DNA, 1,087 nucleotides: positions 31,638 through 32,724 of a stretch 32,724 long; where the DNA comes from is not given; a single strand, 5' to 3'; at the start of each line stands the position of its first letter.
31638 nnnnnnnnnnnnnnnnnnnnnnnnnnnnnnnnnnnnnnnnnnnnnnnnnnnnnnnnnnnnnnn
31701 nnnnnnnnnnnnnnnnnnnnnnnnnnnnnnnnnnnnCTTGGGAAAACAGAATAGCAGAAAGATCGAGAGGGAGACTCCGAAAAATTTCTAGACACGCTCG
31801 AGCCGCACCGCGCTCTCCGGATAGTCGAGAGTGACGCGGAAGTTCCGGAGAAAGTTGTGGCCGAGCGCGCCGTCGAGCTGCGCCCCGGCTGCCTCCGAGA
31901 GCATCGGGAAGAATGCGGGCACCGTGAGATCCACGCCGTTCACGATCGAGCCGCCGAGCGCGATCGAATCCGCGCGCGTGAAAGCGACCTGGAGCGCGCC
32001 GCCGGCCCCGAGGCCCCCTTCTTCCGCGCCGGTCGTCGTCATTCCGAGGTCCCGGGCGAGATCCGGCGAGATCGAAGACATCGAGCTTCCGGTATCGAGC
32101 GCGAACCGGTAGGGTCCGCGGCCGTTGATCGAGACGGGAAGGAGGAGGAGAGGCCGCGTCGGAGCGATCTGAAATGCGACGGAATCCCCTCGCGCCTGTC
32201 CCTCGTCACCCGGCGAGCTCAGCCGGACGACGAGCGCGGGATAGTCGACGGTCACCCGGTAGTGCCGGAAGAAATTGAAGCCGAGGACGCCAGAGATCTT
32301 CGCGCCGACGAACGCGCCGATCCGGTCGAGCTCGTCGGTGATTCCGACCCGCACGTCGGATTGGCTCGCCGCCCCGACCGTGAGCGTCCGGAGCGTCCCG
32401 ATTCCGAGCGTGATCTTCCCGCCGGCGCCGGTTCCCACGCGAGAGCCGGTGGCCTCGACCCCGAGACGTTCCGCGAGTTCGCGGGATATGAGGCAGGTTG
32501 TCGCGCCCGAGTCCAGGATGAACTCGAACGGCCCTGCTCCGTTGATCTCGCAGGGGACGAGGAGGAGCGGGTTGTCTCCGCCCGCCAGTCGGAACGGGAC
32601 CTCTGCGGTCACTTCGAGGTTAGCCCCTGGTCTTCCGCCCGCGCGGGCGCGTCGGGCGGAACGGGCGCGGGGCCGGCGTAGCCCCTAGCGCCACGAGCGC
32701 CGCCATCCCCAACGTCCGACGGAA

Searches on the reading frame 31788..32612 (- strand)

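Call 10: search_protein_families(library=pfam, proteins=[window:31788-32612:-], max_evalue=0.001)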
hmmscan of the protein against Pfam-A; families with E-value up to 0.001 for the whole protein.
window:31788-32612:- (274 aa): 4 families
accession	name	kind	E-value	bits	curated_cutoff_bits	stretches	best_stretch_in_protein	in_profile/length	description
PF13650.11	Asp_protease_2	-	1.1e-34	119.4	24.3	2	19-114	1-90/90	Aspartyl protease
PF13975.11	gag-asp_proteas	-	5.4e-27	94.7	28.2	2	19-117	1-92/92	gag-polyprotein putative aspartyl protease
PF09668.16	Asp_protease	-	2e-05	25.1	26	1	16-123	9-109/109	Aspartyl protease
PF00077.25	RVP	-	0.00019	22.1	20.7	0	21-45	9-32/101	Retroviral aspartyl protease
